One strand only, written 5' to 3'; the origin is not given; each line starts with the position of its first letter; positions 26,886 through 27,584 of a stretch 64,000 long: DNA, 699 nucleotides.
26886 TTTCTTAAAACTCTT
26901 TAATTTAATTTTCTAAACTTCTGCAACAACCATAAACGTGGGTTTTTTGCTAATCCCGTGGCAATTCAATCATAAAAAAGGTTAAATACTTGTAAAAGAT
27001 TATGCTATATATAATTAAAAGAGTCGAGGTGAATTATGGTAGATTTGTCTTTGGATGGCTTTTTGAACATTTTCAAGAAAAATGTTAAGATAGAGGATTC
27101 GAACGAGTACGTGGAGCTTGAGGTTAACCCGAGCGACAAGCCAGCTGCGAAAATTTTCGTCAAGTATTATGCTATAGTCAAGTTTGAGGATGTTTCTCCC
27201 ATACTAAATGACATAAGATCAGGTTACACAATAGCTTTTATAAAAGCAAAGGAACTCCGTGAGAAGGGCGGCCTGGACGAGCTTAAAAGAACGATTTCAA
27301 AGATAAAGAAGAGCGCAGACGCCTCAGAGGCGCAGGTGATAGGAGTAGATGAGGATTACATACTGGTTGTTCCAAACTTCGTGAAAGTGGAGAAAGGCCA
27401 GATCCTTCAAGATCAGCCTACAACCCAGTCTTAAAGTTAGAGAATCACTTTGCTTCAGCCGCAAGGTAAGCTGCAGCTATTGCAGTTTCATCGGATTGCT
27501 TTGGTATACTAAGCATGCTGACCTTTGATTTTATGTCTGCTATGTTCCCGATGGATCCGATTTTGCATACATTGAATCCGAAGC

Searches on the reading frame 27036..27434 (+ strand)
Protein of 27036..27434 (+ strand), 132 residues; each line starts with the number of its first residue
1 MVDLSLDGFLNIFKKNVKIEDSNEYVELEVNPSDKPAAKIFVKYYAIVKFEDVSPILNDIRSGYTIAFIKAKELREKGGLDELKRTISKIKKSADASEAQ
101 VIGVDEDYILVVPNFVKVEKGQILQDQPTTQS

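Call 81: find_encoding_contigs(protein=window:27036-27434:+, flank=3000, max_places=8)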
Protein window:27036-27434:+ (132 aa): 23 contigs read that carry it; 8 places shown.
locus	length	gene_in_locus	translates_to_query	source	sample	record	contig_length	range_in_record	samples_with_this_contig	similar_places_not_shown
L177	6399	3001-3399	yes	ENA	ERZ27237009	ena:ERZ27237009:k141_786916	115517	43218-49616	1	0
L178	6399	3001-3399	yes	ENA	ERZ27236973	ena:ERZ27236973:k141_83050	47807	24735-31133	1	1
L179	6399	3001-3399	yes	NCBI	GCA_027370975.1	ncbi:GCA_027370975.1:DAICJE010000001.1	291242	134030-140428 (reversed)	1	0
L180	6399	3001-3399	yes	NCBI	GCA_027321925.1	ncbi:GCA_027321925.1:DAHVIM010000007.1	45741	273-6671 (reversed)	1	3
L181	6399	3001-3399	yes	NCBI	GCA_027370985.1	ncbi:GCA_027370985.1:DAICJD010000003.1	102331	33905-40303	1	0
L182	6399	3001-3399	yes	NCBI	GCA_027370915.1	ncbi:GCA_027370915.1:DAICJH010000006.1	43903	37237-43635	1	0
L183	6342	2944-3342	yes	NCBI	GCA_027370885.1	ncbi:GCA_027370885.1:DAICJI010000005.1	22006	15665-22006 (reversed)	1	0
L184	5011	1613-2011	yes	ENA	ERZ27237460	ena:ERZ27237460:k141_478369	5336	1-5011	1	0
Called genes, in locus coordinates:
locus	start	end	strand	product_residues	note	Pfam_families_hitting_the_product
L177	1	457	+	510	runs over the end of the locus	PF01409:tRNA-synt_2d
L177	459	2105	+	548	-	PF03484:B5, PF17759:tRNA_synthFbeta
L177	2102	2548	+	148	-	PF26602:HVO_2718_N, PF01381:HTH_3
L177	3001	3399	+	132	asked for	PF04472:SepF (weak)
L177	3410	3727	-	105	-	-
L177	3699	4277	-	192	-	PF02384:N6_Mtase (weak), PF02475:TRM5-TYW2_MTfase, PF02005:TRM (weak), PF05175:MTS, PF03602:Cons_hypoth95, PF06325:PrmA, PF07669:Eco57I (weak), PF13847:Methyltransf_31, +3 more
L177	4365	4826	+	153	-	-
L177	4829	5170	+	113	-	-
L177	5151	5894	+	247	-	PF00705:PCNA_N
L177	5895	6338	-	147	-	-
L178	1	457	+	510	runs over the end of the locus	PF01409:tRNA-synt_2d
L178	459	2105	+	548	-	PF03484:B5, PF17759:tRNA_synthFbeta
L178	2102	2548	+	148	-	PF26602:HVO_2718_N, PF01381:HTH_3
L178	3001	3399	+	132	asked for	PF04472:SepF (weak)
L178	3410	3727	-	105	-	-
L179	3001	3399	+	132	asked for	PF04472:SepF (weak)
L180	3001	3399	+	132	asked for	PF04472:SepF (weak)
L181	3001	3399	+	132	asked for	PF04472:SepF (weak)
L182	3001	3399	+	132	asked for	PF04472:SepF (weak)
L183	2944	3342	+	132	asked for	PF04472:SepF (weak)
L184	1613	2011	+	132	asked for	PF04472:SepF (weak)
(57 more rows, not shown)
